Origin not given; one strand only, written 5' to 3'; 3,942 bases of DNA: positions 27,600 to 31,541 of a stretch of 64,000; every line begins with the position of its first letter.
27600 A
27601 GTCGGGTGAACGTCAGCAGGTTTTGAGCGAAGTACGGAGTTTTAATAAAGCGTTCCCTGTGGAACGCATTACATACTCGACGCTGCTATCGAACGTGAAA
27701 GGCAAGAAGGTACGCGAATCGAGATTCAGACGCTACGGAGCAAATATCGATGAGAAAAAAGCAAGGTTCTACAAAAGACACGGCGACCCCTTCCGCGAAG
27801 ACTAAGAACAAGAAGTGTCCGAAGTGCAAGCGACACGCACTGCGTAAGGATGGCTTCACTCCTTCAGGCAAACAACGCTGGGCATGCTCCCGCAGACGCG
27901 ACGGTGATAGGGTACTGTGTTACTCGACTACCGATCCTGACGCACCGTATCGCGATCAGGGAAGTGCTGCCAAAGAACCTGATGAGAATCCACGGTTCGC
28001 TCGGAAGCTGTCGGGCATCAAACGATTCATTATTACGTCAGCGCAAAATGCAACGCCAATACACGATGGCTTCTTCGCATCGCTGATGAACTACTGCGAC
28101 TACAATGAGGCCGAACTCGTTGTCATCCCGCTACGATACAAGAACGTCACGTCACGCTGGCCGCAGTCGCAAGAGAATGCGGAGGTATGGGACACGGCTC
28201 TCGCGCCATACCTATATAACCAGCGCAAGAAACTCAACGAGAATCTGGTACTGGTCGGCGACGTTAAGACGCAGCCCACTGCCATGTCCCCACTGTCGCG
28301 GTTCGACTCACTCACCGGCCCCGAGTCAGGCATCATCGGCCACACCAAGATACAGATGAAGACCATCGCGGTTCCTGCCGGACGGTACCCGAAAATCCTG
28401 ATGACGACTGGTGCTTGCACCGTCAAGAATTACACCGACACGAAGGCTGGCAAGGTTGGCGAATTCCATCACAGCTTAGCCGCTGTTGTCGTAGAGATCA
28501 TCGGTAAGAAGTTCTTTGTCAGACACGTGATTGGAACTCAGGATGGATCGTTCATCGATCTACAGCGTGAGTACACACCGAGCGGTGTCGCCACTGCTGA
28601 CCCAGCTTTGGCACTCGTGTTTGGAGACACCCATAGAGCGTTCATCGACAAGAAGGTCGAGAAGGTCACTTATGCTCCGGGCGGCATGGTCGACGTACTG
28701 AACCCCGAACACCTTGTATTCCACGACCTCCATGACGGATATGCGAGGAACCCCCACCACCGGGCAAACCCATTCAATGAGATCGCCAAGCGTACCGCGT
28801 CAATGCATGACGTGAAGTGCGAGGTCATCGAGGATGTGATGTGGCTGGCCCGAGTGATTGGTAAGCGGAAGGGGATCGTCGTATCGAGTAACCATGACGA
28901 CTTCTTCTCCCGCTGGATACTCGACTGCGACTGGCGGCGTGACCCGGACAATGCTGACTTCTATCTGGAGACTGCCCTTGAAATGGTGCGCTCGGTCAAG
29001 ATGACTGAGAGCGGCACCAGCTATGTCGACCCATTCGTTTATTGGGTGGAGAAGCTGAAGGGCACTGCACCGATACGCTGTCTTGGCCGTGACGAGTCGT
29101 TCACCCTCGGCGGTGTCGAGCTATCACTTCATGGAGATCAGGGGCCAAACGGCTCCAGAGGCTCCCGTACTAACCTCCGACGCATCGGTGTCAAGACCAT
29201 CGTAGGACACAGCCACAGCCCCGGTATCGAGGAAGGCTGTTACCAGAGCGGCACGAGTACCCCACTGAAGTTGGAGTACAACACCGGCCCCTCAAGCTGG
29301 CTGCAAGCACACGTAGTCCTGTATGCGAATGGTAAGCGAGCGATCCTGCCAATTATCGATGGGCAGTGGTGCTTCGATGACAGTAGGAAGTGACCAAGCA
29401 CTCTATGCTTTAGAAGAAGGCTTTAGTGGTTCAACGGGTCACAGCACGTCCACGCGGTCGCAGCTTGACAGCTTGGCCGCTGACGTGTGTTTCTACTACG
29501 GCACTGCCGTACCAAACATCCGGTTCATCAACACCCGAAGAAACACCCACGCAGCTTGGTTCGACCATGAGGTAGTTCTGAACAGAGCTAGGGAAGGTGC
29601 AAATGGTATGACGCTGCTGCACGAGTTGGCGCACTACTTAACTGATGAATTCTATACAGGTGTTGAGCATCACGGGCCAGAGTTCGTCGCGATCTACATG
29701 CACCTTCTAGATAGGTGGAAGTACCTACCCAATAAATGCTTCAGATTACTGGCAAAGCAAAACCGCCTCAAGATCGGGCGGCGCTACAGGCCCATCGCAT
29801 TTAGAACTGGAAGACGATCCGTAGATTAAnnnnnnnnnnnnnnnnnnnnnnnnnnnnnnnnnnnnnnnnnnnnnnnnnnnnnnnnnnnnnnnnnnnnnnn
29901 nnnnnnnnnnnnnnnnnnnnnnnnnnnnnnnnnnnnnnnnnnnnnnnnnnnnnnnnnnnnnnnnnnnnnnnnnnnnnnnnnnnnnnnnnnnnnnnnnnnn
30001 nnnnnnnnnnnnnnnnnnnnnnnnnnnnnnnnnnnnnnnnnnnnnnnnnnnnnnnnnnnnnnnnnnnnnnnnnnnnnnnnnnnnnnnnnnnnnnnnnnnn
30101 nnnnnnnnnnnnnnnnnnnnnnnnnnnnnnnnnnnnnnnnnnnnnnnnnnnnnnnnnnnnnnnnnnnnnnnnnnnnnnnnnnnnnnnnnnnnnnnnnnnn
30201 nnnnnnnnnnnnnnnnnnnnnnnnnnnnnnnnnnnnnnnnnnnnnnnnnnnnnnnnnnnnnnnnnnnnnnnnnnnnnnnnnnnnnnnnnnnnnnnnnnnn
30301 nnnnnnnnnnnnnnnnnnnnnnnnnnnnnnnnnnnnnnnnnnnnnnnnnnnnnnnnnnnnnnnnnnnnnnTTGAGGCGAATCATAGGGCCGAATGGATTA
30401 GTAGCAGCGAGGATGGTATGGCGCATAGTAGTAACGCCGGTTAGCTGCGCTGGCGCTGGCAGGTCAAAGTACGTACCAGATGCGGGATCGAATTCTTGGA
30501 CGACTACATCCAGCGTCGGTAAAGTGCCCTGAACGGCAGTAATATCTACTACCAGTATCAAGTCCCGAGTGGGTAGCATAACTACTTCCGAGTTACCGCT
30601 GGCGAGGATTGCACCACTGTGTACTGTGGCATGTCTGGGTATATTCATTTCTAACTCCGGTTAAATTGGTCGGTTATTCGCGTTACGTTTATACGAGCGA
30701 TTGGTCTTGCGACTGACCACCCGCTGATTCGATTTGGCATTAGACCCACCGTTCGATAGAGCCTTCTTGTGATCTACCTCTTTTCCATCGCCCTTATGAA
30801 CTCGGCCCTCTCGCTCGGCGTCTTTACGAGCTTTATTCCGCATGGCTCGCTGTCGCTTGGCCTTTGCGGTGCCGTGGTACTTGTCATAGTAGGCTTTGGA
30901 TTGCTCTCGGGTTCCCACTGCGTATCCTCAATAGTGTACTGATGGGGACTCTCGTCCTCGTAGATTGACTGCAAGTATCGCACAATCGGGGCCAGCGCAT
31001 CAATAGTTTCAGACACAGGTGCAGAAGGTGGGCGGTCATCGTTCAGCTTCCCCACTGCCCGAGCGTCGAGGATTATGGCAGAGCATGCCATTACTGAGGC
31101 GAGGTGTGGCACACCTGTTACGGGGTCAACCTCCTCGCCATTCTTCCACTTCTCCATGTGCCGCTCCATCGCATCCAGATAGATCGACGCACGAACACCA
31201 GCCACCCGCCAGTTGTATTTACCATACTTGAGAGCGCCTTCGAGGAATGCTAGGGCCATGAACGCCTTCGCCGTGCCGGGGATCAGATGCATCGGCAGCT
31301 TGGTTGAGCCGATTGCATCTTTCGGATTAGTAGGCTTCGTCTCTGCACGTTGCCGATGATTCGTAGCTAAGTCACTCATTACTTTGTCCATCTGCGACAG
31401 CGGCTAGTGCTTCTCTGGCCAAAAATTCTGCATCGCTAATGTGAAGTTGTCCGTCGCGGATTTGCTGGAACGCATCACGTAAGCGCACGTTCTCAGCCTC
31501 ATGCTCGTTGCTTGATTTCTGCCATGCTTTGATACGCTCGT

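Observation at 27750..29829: Transposase-type zinc ribbon fused to a calcineurin-like metallophosphoesterase, followed by a small HExxH peptidase, at the very end of the virion/ejected-protein operon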

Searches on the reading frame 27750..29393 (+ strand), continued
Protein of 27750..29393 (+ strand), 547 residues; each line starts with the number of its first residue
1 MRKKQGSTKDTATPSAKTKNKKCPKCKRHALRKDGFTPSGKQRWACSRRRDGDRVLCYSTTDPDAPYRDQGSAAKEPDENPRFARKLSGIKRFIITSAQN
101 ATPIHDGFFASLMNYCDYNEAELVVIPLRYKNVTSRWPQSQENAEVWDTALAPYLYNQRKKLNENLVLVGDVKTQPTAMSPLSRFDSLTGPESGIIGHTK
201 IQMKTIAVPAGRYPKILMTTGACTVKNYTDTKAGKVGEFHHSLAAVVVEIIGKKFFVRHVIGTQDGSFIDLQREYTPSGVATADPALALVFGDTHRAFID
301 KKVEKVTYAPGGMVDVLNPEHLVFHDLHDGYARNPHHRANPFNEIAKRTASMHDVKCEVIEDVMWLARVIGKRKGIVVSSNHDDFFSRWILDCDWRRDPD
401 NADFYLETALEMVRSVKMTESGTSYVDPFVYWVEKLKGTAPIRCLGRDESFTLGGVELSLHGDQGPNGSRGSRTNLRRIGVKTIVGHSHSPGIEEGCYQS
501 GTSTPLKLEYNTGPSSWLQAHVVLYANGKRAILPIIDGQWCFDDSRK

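Call 85: search_protein_families(library=pfam, proteins=[L082:9594-9896:+, L089:5595-5888:+, L046:3067-3387:+, L086:9660-9944:+, L002:5689-5988:+, L003:8875-9150:+, L004:8719-9010:+, L001:2303-2575:+, L001:1459-1866:+, L072:7616-7960:+], max_evalue=1)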
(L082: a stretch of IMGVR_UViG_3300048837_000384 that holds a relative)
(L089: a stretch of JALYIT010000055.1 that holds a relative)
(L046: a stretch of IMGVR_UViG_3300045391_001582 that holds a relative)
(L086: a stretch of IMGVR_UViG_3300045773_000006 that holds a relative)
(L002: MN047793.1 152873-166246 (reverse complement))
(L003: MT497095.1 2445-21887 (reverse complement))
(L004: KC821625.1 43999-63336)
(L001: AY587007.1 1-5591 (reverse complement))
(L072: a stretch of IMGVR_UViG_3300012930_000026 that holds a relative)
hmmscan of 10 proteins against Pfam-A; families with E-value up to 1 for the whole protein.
L082:9594-9896:+ (100 aa): 2 families
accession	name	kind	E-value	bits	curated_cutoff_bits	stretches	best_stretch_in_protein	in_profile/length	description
PF20162.4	Etd1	-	0.072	14.1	27.5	1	16-51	28-63/98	Septation protein etd1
PF22400.1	DUF6980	-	0.19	12.4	27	1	57-89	25-62/99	Domain of unknown function (DUF6980)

L089:5595-5888:+ (97 aa): 0 families

L046:3067-3387:+ (106 aa): 2 families
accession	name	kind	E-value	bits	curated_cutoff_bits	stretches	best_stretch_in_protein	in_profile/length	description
PF10241.14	KxDL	-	0.029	15.1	27.2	0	45-82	28-65/86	Uncharacterized conserved protein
PF06518.16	DUF1104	-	0.15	12.8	25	0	44-72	5-34/92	Protein of unknown function (DUF1104)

L086:9660-9944:+ (94 aa): 1 family
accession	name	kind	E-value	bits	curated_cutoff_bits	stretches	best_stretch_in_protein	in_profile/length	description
PF20760.2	P23-45_gp39_N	-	0.011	16.2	32.3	1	7-62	5-59/94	Thermus phage P23-45 gp39, N-terminal domain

L002:5689-5988:+ (100 aa): 0 families

L003:8875-9150:+ (92 aa): 0 families

L004:8719-9010:+ (97 aa): 1 family
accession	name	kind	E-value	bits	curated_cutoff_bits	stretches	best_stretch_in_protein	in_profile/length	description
PF23281.1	DAAF9_N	-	0.012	15.4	27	1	8-73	22-83/209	Dynein axonemal assembly factor 9 N-terminal domain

L001:2303-2575:+ (91 aa): 0 families

L001:1459-1866:+ (135 aa): 0 families

L072:7616-7960:+ (114 aa): 1 family
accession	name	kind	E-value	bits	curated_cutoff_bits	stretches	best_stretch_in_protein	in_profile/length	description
PF10241.14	KxDL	-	0.13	13.1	27.2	0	61-95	28-62/86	Uncharacterized conserved protein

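Call 86: search_protein_representatives(protein=window:27750-29390:+)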
Query: 547 residues. Proteins with E-value up to 0.001 (for the whole library): 2186; up to 1e-10: 1875; up to 1e-30: 1207. The best 150 are listed.
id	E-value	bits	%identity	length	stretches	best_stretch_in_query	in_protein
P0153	6.9e-154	530.1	50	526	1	20-542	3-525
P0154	3.0e-153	527.9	53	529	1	77-541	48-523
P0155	4.6e-153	527.4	49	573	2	132-540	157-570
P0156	2.4e-148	511.8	48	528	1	20-540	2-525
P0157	1.6e-142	492.6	48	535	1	88-542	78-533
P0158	9.3e-138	476.8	51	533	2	147-541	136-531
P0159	1.2e-137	476.5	47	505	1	40-540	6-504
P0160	5.4e-137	474.3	49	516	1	48-536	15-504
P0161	7.0e-136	470.6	46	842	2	23-491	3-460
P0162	8.5e-134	463.7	44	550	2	90-540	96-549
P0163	9.7e-134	463.6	44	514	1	21-540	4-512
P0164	5.7e-132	457.7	49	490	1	82-540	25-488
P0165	2.3e-131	455.7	59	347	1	202-540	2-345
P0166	5.3e-131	454.5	49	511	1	82-540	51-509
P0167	1.8e-129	449.5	45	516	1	73-542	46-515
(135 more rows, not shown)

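Call 99: search_solved_structures(query=A5, max_evalue=10)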
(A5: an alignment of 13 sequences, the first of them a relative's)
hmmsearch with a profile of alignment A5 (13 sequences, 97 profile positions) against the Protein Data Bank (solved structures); distinct sequences matched with E-value up to 10: 9.
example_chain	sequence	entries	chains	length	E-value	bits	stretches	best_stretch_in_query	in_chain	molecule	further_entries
9deg_A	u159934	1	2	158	0.2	15.1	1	9-49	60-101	Win1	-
3rfw_A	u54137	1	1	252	0.29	14.5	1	41-90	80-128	Cell-binding factor 2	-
3sks_A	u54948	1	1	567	0.31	14.5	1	13-88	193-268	Putative Oligoendopeptidase F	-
5xtc_Z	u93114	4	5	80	1.2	12.6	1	28-71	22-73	NADH dehydrogenase [ubiquinone] 1 beta subcomplex subunit 3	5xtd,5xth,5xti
4fcz_B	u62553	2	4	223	1.2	12.6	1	33-93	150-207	Toluene-tolerance protein | Toluene tolerance protein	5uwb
9ti4_Z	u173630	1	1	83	1.3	12.5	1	29-72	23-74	NADH dehydrogenase [ubiquinone] 1 beta subcomplex subunit 3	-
4xiy_A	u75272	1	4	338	1.5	12.3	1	26-91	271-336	Ketol-acid reductoisomerase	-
4zkt_A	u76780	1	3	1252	2.2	11.8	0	11-49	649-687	Bontoxilysin A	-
3ahm_A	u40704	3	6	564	9.4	9.7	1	13-73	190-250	Oligopeptidase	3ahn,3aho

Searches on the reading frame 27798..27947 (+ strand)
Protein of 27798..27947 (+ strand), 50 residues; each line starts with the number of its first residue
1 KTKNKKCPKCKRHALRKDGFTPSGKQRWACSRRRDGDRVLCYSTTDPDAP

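Call 76: search_protein_families(library=pfam, alignment_id=A4, max_evalue=1)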
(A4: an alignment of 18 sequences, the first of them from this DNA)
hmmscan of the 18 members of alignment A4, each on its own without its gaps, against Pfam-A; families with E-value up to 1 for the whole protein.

A. member 1, seq(50 aa): 1 family
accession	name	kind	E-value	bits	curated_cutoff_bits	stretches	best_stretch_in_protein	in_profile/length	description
PF03811.18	Zn_ribbon_InsA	-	0.015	15.4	26.1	1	6-31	7-32/35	InsA N-terminal domain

B. families by the number of members that match (of 18 scanned): 51 families (the first 25 are shown)
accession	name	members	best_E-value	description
PF13408.12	Zn_ribbon_recom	12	0.0019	Recombinase zinc beta ribbon domain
PF03811.18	Zn_ribbon_InsA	11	1.6e-06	InsA N-terminal domain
PF12760.12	Zn_ribbon_IS1595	8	0.0037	Transposase zinc-ribbon domain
PF23783.1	Zn_ribbon_TiaS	4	4.5e-05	TiaS C-terminal zinc ribbon domain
PF24460.1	DUF7575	4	0.014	Domain of unknown function (DUF7575)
PF14690.11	Zn_ribbon_ISL3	4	0.026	zinc-finger of transposase IS204/IS1001/IS1096/IS1165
PF23165.1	zf-C2H2_FBX41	3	0.018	F-box only protein 41 C2H2 zinc finger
PF13248.11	Zn_ribbon_3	3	0.023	zinc-ribbon domain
PF25208.1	DUF7838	3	0.045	Domain of unknown function (DUF7838)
PF20544.3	DUF6758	3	0.046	Family of unknown function (DUF6758)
PF07282.18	Cas12f1-like_TNB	3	0.059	Cas12f1-like, TNB domain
PF14803.11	Zn_ribbon_Nudix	2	0.00033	Nudix N-terminal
PF08772.16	Zn_ribbon_NOB1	2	0.0057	Nin one binding (NOB1) Zn-ribbon like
PF13453.11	Zn_ribbon_TFIIB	2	0.026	Transcription factor zinc-finger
PF14169.11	YdjO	2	0.067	Cold-inducible protein YdjO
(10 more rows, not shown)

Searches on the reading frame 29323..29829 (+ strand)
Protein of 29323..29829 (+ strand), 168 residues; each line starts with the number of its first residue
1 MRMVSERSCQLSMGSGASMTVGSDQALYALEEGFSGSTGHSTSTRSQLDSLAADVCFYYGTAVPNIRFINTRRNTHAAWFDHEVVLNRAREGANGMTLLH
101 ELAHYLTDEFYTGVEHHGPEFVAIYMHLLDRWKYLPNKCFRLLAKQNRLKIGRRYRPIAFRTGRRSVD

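Call 7: search_protein_families(library=pfam, proteins=[window:29323-29829:+], max_evalue=1)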
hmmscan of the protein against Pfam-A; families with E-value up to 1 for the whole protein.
window:29323-29829:+ (168 aa): 2 families
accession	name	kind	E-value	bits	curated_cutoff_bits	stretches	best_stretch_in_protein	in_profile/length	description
PF10263.15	SprT-like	-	6.1e-05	23.3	25.6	1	83-125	50-92/108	SprT-like family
PF22332.1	TAZ1_RBM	-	0.16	12.1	27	0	23-41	15-33/34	RAP1 binding motif of TAZ1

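Call 8: search_protein_families(library=phrogs, proteins=[window:29323-29829:+], max_evalue=0.1)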
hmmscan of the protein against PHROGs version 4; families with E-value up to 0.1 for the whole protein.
window:29323-29829:+ (168 aa): 0 families

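Call 39: find_homologous_proteins(query=window:29377-29826:+, max_evalue=0.001)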
Query window:29377-29826:+ (150 aa): 32 proteins with E <= 0.001 among 54 candidates.
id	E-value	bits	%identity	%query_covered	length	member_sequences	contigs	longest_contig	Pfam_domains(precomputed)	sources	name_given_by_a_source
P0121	2.4e-77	276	84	95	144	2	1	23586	-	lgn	-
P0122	2.6e-76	273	83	95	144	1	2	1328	PF10263.16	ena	-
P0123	3.8e-75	269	83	95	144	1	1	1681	PF10263.16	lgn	-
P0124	2.7e-74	266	80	95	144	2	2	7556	-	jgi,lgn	jgi:predicted SprT family Zn-dependent metalloprotease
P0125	1.8e-72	260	78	95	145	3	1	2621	-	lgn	-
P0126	4.7e-72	259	80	95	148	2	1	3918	-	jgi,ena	jgi:hypothetical protein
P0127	8.5e-72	258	77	95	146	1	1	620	-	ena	-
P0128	1.5e-71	257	78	95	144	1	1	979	-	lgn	-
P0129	1.0e-70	254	79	92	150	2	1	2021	-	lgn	-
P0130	2.5e-70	253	77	97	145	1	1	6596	PF10263.16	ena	-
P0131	2.7e-70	253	76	95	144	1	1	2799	-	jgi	jgi:hypothetical protein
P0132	2.6e-69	250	75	97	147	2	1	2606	-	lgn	-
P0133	2.3e-68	247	75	95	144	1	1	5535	-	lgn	-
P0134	2.5e-67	243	73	95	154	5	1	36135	-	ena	-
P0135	1.4e-66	241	74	95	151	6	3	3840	-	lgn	-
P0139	6.1e-45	171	54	95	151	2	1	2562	PF10263.16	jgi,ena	-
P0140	8.6e-45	170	56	91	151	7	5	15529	PF10263.16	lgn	-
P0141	9.1e-44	167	59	90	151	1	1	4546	PF10263.16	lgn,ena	-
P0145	3.3e-41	159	55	91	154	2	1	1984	PF10263.16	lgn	-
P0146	1.8e-37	147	51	90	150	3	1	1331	PF10263.16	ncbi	-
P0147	1.1e-36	144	53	91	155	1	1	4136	PF10263.16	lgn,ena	-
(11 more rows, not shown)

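Call 52: search_protein_families(library=pfam, alignment_id=A3, max_evalue=0.01)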
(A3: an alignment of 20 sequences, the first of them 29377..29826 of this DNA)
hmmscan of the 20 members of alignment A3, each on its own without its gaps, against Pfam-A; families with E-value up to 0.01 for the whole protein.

A. member 1, window:29377-29826:+ (150 aa): 1 family
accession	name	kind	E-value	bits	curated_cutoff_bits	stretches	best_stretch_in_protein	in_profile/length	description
PF10263.15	SprT-like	-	4.2e-05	23.8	25.6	1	65-107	50-92/108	SprT-like family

B. families by the number of members that match (of 20 scanned): 2 families
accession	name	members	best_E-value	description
PF10263.15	SprT-like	18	1.9e-06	SprT-like family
PF06114.19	Peptidase_M78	1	0.003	IrrE N-terminal-like domain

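Call 60: predict_structure(alignment_id=A3)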
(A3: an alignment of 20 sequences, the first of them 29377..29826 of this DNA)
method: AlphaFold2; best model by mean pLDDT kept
length: 150 residues; sequences in the alignment: 20
mean_pLDDT: 78.4   pTM: 0.77
mean pLDDT of the five models: 78.4, 77.6, 76.5, 76.1, 75.4
residues with pLDDT >= 90: 60; 70-90: 39; 50-70: 39; < 50: 12
segments of 3 or more residues with pLDDT < 50: 1-4, 145-150
pLDDT, mean of each block of 10 residues (from residue 1): 52 61 83 96 95 93 94 91 94 84 83 77 69 57 48
secondary structure, 60 per line:
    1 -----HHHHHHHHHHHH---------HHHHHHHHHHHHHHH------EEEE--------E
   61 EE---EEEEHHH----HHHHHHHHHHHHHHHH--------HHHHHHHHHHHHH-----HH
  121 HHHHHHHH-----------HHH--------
elements in order: H6-17 H27-41 E48-51 E60-62 E66-69 H77-92 H101-113 H119-128

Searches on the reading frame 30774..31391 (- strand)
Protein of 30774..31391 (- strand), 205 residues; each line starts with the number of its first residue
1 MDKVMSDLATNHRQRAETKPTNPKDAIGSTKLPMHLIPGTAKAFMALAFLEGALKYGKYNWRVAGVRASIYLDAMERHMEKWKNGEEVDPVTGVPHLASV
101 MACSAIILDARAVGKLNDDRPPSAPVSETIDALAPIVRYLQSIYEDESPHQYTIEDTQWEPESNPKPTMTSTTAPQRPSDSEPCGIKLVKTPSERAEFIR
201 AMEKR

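Call 14: search_protein_families(library=phrogs, proteins=[window:30774-31391:-], max_evalue=0.001)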
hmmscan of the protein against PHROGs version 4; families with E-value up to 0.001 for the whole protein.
window:30774-31391:- (205 aa): 9 families
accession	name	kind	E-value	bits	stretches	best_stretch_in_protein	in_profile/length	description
phrog_2252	-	lysis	1e-59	203.6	1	11-161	92-242/285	endolysin; inhibits RNA polymerase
phrog_801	-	DNA, RNA and nucleotide metabolism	3.5e-22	80.6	1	17-158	93-237/476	dATP / dGTP pyrophosphohydrolase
phrog_11257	-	unknown function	8.6e-14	53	1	34-130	23-118/200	-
phrog_5332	-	unknown function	9.9e-11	42.5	1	34-109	125-199/215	-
phrog_37590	-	unknown function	1.2e-08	35.4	1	31-112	52-143/341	-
phrog_16254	-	unknown function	1.5e-07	32.1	1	34-122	29-118/377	-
phrog_19680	-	unknown function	2.7e-07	31.9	1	31-108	97-177/188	-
phrog_5033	-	lysis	4.1e-07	31.1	1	46-98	105-155/178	endolysin; inhibits RNA polymerase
phrog_18716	-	unknown function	1.3e-05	26.3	1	31-90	23-81/114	-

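Call 71: search_protein_families(library=pfam, proteins=[window:30774-31391:-], max_evalue=0.001)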
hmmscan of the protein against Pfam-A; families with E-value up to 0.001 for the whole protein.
window:30774-31391:- (205 aa): 1 family
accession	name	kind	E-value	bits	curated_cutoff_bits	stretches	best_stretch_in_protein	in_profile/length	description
PF18909.5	dGTP_diPhyd_N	-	1e-24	86.8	27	1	22-120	2-99/99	dATP/dGTP diphosphohydrolase, N-terminal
